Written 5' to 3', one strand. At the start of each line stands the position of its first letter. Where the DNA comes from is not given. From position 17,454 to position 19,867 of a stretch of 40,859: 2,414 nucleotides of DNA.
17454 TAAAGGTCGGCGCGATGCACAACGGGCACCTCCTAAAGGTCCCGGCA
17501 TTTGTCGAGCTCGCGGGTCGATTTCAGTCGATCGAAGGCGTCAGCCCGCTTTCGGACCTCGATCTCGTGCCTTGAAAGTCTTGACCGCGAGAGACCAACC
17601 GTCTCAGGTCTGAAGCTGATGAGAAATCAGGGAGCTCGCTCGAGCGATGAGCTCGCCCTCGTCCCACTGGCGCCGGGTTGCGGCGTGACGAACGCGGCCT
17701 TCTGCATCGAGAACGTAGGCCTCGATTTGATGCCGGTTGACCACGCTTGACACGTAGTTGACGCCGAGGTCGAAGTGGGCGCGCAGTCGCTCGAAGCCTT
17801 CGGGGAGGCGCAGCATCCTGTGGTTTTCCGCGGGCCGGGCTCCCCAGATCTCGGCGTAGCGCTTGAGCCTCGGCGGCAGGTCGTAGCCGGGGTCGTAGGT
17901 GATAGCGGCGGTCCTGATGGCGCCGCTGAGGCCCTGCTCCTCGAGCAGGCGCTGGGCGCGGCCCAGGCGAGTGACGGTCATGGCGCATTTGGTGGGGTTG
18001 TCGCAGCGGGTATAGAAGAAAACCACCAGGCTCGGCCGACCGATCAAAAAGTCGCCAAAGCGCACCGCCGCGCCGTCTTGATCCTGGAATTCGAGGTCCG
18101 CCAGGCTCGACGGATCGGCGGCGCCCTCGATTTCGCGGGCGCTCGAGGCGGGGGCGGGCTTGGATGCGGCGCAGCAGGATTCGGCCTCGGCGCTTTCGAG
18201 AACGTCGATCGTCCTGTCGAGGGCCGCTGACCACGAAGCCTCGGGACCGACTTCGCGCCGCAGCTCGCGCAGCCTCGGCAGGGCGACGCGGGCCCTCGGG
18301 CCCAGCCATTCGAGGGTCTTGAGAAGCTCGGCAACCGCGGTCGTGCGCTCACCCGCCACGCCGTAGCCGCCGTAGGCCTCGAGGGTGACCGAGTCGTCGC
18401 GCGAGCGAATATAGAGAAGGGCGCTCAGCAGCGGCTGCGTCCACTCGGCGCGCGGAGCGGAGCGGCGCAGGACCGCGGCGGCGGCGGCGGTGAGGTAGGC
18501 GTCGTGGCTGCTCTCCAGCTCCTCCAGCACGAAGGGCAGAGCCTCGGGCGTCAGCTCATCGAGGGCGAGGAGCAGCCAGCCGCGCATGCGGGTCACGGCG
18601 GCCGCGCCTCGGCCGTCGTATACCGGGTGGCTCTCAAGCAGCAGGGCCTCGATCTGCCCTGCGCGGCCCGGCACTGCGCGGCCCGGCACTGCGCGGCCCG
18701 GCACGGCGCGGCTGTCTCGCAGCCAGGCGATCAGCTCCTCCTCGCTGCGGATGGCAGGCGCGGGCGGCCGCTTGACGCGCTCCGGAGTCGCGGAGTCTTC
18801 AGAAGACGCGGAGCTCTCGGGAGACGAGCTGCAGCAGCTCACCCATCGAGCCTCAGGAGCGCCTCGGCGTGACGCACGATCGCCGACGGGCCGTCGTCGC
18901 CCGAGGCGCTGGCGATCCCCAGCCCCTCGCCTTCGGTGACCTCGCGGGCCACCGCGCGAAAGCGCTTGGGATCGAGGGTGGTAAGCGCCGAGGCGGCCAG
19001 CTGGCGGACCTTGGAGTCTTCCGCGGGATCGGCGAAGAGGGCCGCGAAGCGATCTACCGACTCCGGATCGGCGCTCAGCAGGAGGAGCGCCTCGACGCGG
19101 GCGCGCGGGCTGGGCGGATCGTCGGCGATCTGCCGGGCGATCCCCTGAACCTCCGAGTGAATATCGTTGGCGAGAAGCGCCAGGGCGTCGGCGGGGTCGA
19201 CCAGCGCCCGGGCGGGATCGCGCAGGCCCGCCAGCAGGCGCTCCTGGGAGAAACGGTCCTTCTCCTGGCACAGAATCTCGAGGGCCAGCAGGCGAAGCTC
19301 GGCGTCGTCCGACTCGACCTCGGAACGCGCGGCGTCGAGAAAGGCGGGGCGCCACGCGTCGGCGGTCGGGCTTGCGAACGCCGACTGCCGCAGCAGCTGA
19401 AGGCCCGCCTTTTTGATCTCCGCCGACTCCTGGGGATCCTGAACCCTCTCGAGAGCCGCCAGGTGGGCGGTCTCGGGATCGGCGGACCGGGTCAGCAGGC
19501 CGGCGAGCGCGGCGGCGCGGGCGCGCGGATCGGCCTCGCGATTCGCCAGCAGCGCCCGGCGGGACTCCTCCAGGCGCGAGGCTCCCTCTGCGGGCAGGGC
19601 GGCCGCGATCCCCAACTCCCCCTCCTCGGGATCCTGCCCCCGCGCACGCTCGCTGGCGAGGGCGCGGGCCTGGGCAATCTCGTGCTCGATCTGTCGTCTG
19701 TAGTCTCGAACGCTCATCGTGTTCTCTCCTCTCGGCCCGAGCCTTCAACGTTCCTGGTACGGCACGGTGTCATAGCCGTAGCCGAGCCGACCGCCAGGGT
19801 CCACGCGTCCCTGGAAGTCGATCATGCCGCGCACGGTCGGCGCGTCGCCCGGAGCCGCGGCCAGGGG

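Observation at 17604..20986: Cytoplasmic-looking tyrosinase co-transcribed with a HEAT-repeat protein and a HEAT/SCO-like fusion: a possible non-MelC1 copper-loading module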

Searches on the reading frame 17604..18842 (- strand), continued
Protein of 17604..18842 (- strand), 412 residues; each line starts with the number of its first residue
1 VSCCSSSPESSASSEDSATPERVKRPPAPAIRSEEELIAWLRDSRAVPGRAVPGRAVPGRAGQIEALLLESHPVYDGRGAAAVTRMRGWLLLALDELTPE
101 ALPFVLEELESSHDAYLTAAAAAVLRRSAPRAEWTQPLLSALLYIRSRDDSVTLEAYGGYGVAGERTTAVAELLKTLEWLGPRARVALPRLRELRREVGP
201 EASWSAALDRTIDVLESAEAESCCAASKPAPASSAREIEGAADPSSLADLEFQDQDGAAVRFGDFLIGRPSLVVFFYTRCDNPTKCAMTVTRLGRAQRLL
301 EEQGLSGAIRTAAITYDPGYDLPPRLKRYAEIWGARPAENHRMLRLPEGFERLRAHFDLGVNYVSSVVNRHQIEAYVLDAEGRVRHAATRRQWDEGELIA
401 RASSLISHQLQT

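Call 69: search_protein_families(library=pfam, alignment_id=A5, max_evalue=0.01)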
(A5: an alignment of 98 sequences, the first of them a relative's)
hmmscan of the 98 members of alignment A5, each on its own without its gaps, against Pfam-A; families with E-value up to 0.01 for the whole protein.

A. member 1, P0001 (412 aa): 1 family
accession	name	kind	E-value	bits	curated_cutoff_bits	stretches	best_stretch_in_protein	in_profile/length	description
PF02630.20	SCO1-SenC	-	3.8e-11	43.5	22.8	1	251-336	5-85/134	SCO1/SenC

B. families by the number of members that match (of 98 scanned): 4 families
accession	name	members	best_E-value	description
PF02630.20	SCO1-SenC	98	1.7e-14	SCO1/SenC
PF13646.12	HEAT_2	7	6.2e-07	HEAT repeats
PF00578.27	AhpC-TSA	2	0.0021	AhpC/TSA family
PF03203.19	MerC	2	0.0046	MerC mercury resistance protein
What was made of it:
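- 17604..18842 (-): Gene 3: helical domain plus SCO-like thioredoxin-fold protein, 412 aa. The GTG start overlaps the stop of gene 2. PF02630 in 98 of 98 members (call 69).
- On HEAT repeat (PF13646), N-terminal domain of gene 3: 7 of 98 members hit, best E 6.2e-7 (call 69).
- Closest known: SCO1/SenC/ScoI copper chaperones of cytochrome c oxidase. Same: Pfam PF02630 scores above its gathering threshold in 98 of 98 members (call 69).
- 98 of 98 members hit PF02630 (call 69).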

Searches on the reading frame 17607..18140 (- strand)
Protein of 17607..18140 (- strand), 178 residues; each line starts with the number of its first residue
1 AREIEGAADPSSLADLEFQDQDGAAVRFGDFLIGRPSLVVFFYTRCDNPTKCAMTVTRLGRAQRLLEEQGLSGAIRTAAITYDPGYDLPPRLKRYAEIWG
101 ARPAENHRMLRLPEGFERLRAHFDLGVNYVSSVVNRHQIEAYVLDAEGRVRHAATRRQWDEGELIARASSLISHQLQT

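Call 70: search_solved_structures(query=window:17607-18140:-, max_evalue=1, show_alignments=5)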
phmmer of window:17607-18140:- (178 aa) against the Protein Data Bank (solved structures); distinct sequences matched with E-value up to 1: 8.
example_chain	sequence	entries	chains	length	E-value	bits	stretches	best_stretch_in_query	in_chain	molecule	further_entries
4wbj_A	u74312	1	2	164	0.00034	23.4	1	9-97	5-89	Blr1131 protein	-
4wbr_D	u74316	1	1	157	0.00085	22.1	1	17-97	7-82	Blr1131 protein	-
4bpy_A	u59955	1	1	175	0.002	20.9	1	10-95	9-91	SCO PROTEIN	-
4txo_D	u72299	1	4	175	0.0027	20.4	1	8-97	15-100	Blr1131 protein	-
1xzo_A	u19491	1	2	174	0.0056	19.4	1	15-97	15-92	Hypothetical protein ypmQ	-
1on4_A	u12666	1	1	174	0.0057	19.4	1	15-97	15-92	Sco1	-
2b7j_A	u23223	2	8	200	0.038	16.7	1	18-161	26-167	SCO1 protein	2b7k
2rli_A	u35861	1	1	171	0.33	13.6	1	15-149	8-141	SCO2 protein homolog, mitochondrial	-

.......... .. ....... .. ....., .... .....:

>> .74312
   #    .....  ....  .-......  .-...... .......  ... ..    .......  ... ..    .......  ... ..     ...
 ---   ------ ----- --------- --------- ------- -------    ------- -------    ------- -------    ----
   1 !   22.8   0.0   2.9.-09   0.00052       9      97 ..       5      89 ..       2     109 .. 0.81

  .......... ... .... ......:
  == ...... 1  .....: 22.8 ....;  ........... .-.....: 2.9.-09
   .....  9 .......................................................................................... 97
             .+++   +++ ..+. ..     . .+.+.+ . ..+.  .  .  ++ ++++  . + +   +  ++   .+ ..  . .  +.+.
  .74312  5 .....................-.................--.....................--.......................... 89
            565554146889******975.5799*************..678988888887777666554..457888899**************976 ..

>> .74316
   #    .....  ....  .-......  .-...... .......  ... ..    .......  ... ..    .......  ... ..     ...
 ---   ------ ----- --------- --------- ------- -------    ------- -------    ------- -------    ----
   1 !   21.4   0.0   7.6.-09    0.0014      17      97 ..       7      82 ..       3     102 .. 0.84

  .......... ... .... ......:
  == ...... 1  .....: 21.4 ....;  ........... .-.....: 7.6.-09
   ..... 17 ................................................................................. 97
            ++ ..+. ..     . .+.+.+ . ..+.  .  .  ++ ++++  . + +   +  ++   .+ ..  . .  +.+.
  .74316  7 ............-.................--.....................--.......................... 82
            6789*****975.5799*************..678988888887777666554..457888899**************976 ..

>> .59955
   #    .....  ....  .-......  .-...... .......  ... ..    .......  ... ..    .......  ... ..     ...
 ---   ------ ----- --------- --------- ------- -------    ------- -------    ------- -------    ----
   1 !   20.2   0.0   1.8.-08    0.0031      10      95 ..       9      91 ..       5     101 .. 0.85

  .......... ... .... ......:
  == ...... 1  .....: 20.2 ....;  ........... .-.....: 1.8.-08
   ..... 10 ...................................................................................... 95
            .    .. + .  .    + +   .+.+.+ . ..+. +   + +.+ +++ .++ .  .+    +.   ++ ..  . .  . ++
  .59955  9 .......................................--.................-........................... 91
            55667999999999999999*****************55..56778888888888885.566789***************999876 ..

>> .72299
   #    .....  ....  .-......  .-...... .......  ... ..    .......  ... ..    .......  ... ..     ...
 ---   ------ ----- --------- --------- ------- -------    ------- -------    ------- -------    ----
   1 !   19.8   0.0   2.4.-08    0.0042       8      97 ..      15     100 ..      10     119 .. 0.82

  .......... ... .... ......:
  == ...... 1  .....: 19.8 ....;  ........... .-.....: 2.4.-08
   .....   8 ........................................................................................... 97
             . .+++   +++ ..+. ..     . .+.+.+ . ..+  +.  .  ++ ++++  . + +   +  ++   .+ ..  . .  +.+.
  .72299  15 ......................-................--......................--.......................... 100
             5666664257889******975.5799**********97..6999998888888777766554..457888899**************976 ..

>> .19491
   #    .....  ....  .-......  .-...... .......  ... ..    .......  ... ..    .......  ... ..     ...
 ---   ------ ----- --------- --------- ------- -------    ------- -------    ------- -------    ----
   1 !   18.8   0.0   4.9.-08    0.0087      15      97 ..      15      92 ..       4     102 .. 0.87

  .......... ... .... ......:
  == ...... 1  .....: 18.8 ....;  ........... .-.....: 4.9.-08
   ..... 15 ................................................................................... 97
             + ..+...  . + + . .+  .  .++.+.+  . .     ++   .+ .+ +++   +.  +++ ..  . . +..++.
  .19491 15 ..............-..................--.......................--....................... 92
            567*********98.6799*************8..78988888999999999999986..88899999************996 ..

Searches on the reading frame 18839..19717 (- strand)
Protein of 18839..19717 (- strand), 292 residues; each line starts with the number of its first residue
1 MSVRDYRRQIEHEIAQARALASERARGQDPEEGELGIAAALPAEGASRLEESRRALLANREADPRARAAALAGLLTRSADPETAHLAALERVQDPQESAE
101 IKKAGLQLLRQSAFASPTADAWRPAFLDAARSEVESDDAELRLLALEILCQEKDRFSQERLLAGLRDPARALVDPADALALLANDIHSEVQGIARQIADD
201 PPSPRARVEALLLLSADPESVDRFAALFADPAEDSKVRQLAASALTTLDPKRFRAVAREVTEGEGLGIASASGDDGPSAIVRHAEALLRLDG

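Call 3: search_protein_families(library=pfam, proteins=[window:18839-19717:-], max_evalue=0.01)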
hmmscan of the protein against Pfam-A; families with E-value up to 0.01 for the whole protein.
window:18839-19717:- (292 aa): 0 families

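Call 6: search_protein_families(library=ncbifam, proteins=[window:18839-19717:-], max_evalue=1)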
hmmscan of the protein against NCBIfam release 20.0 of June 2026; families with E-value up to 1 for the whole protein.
window:18839-19717:- (292 aa): 0 families

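Call 22: search_protein_families(library=pfam, proteins=[window:18839-19717:-], max_evalue=10)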
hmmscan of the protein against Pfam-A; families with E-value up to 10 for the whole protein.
window:18839-19717:- (292 aa): 0 families

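Call 33: find_homologous_proteins(query=window:18839-19717:-, max_evalue=0.001)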
Query window:18839-19717:- (292 aa): 6 proteins with E <= 0.001 among 8000 candidates.
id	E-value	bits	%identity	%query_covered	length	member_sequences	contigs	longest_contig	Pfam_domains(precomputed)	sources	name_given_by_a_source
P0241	2.4e-170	583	100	100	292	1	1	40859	-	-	-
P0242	1.7e-43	168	52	62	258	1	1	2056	PF02985.29,PF13646.13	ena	-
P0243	5.4e-43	166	51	71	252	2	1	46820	-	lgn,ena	-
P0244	2.8e-42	164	43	5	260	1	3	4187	PF13646.13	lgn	-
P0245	2.1e-23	102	40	59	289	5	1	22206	PF13646.13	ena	-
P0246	3.4e-22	98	42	58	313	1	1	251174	-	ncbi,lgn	-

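Call 39: search_protein_families(library=pfam, alignment_id=A3, max_evalue=0.01)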
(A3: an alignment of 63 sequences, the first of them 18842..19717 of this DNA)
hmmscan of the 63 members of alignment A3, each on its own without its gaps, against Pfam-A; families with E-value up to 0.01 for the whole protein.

A. member 1, window:18842-19717:- (292 aa): 0 families

B. families by the number of members that match (of 63 scanned): 12 families
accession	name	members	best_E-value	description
PF13646.12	HEAT_2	59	3.7e-13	HEAT repeats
PF02985.28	HEAT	29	9.8e-07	HEAT repeat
PF03810.25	IBN_N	19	0.00025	Importin-beta N-terminal domain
PF01347.28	Vitellogenin_N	7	0.00031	Lipoprotein amino terminal region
PF00514.29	Arm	3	0.0001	Armadillo/beta-catenin-like repeat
PF13513.12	HEAT_EZ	3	0.00036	HEAT-like repeat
PF12717.13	Cnd1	2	0.0026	non-SMC mitotic condensation complex subunit 1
PF07382.16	HC2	1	0.00011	Histone H1-like nucleoprotein HC2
PF19956.5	EAD2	1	0.00072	Effector-associated domain 2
PF11701.14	UNC45-central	1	0.0071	Myosin-binding striated muscle assembly central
PF25786.1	HEAT_GCN1_C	1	0.0095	GCN1-like, C-terminal HEAT repeats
PF03130.22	HEAT_PBS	1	0.0099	PBS lyase HEAT-like repeat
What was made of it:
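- On HEAT repeat (PF13646 / PF02985), gene 2: However, 59 of 63 orthologues hit HEAT_2, best E 3.7e-13, and 29 of 63 hit HEAT (call 39).
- Checked: Its HEAT nature shows only at family level, where 59 of 63 orthologues hit HEAT_2 (call 39).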

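Call 66: search_protein_families(library=padloc, proteins=[window:18839-19717:-], max_evalue=0.01)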
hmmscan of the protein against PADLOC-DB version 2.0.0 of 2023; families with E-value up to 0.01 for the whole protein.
window:18839-19717:- (292 aa): 0 families
